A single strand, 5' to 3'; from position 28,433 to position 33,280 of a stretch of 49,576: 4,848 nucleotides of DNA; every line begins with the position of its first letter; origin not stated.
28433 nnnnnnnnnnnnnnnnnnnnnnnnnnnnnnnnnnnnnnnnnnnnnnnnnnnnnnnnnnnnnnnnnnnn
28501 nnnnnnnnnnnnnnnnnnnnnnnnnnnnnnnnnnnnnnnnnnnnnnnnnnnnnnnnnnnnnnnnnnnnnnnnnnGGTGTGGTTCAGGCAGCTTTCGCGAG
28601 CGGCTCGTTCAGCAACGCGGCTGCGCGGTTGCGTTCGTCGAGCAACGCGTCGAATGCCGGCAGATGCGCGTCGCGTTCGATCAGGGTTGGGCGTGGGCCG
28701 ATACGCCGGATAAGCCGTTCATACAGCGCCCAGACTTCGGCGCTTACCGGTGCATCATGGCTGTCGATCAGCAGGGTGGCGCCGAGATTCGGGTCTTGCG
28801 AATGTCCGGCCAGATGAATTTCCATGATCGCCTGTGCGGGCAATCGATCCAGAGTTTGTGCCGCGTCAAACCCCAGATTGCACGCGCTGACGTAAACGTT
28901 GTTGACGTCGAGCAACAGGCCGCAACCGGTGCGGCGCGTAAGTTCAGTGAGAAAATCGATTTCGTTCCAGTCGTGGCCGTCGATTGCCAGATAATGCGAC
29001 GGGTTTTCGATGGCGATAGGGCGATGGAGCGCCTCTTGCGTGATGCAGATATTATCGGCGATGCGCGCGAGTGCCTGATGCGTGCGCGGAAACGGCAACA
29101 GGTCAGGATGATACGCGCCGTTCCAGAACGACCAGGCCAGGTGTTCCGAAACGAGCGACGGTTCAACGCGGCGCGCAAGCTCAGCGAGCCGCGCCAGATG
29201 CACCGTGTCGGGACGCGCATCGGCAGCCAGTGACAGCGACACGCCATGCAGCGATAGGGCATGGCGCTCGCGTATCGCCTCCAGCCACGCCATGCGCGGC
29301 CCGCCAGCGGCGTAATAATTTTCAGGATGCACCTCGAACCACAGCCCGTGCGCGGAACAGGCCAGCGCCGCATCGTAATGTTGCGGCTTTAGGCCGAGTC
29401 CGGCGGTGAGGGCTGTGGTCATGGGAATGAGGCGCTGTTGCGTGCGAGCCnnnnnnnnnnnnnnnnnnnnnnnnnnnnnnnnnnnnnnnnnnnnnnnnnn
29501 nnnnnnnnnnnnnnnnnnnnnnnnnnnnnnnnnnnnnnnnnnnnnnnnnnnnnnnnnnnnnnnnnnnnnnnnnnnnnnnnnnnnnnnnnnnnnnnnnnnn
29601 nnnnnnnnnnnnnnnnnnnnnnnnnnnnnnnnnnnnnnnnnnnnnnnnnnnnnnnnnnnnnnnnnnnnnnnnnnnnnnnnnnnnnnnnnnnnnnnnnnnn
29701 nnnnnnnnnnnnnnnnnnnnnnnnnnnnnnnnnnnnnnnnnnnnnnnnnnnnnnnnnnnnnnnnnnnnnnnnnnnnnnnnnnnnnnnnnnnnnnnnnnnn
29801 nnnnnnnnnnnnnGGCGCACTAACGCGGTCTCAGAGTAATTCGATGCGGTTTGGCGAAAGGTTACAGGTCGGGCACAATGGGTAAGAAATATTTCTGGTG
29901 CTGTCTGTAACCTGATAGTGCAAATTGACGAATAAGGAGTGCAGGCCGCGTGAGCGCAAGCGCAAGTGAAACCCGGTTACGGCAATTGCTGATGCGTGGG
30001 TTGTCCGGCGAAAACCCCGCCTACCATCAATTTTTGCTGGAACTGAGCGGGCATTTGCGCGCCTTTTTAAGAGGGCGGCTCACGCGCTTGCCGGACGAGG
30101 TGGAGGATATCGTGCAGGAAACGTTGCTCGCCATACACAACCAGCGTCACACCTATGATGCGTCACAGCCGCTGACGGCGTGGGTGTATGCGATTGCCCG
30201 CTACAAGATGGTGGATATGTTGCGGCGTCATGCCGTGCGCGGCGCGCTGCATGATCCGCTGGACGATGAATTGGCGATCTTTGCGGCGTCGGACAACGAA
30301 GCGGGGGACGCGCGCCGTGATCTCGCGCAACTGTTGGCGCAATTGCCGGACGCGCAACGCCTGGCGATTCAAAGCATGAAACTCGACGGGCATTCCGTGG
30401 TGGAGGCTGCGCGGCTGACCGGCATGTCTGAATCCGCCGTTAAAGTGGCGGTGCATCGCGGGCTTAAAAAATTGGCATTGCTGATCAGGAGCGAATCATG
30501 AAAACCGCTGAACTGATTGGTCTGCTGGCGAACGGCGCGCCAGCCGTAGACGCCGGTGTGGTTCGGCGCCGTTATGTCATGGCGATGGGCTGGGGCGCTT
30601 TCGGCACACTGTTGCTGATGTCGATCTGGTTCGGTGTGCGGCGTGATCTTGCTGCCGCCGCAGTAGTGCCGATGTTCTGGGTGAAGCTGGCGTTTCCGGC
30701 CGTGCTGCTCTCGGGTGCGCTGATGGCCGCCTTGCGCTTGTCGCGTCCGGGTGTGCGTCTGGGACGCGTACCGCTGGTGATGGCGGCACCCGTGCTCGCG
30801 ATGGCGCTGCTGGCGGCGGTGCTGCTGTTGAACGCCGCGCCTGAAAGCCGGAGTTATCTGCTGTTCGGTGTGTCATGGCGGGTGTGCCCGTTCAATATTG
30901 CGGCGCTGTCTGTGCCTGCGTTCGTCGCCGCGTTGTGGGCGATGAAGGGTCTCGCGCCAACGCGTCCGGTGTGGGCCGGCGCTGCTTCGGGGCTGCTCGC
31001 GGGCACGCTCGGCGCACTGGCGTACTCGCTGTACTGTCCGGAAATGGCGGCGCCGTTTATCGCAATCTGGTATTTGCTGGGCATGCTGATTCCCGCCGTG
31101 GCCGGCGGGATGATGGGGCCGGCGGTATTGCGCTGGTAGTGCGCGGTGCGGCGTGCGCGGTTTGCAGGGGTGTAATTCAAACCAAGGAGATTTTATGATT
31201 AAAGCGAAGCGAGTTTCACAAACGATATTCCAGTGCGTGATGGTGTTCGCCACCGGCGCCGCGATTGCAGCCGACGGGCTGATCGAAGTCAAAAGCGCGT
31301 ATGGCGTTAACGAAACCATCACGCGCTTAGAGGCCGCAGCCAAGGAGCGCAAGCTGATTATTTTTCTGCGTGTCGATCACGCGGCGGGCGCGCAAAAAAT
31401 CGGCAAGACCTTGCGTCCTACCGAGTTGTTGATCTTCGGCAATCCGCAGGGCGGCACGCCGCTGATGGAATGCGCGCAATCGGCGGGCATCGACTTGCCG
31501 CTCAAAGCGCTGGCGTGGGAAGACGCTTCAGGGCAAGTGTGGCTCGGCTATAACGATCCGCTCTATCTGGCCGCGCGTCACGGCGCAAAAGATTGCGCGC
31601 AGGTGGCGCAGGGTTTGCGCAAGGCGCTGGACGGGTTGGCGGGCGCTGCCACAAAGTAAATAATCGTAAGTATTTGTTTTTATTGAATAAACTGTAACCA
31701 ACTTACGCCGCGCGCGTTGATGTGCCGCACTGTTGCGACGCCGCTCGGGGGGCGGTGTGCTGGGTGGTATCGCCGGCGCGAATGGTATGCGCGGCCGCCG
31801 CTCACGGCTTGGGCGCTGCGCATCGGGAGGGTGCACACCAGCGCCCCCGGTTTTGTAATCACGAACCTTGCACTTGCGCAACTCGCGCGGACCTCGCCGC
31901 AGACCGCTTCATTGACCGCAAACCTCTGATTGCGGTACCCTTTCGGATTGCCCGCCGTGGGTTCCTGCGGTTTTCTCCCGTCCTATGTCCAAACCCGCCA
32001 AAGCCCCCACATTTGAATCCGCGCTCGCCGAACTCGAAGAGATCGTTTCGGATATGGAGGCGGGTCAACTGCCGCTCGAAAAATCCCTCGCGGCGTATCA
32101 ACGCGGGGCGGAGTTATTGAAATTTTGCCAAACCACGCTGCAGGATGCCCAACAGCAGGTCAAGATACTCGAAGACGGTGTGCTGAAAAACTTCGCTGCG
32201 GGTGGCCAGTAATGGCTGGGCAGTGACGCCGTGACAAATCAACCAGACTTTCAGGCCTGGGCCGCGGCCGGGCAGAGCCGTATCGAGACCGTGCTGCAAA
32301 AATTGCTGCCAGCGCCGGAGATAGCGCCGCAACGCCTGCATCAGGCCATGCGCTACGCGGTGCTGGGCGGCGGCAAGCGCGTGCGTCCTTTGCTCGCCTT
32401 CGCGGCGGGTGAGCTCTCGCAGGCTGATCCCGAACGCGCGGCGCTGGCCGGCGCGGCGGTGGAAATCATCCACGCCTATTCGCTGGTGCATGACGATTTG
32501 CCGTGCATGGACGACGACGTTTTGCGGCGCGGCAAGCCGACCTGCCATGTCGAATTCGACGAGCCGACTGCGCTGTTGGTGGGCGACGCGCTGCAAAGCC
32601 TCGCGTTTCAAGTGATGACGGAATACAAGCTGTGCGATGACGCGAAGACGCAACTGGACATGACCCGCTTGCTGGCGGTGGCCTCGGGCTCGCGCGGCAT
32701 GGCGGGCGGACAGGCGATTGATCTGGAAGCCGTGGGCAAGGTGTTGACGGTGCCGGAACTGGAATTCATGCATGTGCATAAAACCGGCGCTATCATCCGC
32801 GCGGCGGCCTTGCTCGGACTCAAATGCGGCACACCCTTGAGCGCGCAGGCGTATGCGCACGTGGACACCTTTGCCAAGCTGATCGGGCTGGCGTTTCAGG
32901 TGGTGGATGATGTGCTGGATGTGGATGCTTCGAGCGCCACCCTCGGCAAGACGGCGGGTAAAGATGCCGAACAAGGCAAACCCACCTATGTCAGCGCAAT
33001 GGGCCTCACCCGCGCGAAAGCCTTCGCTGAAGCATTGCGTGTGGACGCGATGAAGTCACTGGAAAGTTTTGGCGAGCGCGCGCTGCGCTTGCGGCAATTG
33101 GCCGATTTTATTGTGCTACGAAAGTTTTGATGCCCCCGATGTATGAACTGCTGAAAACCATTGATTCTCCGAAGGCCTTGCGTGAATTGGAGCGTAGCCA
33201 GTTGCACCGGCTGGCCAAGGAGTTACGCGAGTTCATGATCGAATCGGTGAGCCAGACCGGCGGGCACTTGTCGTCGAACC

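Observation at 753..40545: Recurrent AT-rich 16-25 bp motif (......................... family) hugging stop codons and operon boundaries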

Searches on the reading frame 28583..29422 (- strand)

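Call 18: search_protein_families(library=pfam, proteins=[window:28583-29422:-])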
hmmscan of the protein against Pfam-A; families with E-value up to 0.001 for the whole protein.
window:28583-29422:- (279 aa): 1 family
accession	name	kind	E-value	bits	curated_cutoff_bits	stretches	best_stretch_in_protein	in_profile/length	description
PF05114.20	MbnB_TglH_ChrH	-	1.5e-96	323.2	25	1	7-271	2-262/263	RiPP precursor modification enzyme MbnB/TglH/ChrH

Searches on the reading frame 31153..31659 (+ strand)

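Call 18: search_protein_families(library=pfam, proteins=[window:31153-31659:+])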
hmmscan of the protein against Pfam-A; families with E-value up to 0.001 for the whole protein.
window:31153-31659:+ (168 aa): 1 family
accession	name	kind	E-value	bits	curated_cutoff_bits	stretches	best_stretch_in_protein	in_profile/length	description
PF03625.19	DUF302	-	1.4e-21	76.6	23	1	74-136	1-63/63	Domain of unknown function DUF302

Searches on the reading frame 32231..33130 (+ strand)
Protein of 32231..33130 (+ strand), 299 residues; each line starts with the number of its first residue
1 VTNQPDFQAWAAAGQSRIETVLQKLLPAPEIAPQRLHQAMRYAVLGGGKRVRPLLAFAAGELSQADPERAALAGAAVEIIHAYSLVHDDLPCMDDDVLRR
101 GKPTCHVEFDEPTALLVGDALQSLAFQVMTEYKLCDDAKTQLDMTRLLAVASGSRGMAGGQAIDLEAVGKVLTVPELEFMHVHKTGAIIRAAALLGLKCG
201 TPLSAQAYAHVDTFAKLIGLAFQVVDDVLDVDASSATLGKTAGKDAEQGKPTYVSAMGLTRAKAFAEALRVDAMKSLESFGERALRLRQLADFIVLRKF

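Call 18: search_protein_families(library=pfam, proteins=[window:32231-33130:+])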
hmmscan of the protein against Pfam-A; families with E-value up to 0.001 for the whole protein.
window:32231-33130:+ (299 aa): 1 family
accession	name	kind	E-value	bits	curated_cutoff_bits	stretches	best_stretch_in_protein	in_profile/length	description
PF00348.22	polyprenyl_synt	-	7.2e-53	179.8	27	1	34-263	2-223/251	Polyprenyl synthetase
